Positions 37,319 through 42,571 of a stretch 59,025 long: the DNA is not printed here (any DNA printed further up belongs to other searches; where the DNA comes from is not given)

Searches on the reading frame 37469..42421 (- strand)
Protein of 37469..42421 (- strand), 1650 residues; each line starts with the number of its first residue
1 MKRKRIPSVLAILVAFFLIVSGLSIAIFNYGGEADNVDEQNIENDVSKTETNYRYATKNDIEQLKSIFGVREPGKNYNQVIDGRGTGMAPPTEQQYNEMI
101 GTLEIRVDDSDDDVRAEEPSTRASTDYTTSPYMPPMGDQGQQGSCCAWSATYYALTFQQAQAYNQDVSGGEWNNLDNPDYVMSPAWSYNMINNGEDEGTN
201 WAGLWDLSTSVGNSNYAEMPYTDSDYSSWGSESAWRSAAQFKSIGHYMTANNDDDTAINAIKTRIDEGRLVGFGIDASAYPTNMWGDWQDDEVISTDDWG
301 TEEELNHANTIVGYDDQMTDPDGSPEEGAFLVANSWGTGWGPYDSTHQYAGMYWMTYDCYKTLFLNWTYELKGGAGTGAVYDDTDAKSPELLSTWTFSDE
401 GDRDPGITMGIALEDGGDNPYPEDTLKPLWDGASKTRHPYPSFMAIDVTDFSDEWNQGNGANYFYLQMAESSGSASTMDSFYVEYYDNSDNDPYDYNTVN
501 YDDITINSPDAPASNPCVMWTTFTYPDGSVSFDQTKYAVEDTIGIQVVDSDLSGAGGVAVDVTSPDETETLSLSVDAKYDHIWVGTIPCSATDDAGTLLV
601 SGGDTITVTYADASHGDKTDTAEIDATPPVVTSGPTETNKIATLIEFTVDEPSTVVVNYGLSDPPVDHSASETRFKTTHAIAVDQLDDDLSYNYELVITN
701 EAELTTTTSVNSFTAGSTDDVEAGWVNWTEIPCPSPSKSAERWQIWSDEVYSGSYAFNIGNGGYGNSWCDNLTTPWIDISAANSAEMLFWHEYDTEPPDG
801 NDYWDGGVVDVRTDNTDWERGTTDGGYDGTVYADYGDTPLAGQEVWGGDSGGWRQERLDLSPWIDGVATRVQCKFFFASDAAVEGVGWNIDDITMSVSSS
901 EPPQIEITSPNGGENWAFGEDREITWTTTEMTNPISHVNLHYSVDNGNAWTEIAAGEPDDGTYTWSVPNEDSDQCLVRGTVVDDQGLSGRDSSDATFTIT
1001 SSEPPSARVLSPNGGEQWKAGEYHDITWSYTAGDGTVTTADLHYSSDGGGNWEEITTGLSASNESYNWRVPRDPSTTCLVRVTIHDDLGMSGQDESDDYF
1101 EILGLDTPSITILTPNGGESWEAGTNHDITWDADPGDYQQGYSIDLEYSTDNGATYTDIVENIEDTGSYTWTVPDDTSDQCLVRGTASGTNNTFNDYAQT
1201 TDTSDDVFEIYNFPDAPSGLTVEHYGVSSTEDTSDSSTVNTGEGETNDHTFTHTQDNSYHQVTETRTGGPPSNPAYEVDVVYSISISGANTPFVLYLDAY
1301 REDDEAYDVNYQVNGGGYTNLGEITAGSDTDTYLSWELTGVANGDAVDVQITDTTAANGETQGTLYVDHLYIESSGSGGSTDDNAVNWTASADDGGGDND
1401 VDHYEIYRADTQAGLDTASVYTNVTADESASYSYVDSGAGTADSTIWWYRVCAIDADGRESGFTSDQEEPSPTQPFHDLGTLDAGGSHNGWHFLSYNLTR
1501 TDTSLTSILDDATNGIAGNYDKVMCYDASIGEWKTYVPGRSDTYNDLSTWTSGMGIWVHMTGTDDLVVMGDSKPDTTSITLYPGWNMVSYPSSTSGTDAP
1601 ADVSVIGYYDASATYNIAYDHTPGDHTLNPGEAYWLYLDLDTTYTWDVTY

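Call 49: search_protein_families(library=pfam, proteins=[window:37469-42421:-])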
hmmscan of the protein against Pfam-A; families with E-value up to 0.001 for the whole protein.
window:37469-42421:- (1650 aa): 3 families
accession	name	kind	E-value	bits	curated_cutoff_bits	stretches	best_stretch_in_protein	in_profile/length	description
PF10342.15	Kre9_KNH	-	2.6e-10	41.3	24.6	1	1114-1180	1-68/94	Kre9/KNH-like N-terminal Ig-like domain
PF00112.29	Peptidase_C1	-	2.1e-06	28.4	20.7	1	125-341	5-195/220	Papain family cysteine protease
PF21471.3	Reelin_subrepeat-B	-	5.6e-05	23.4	27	0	932-954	54-76/127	Reelin subrepeat B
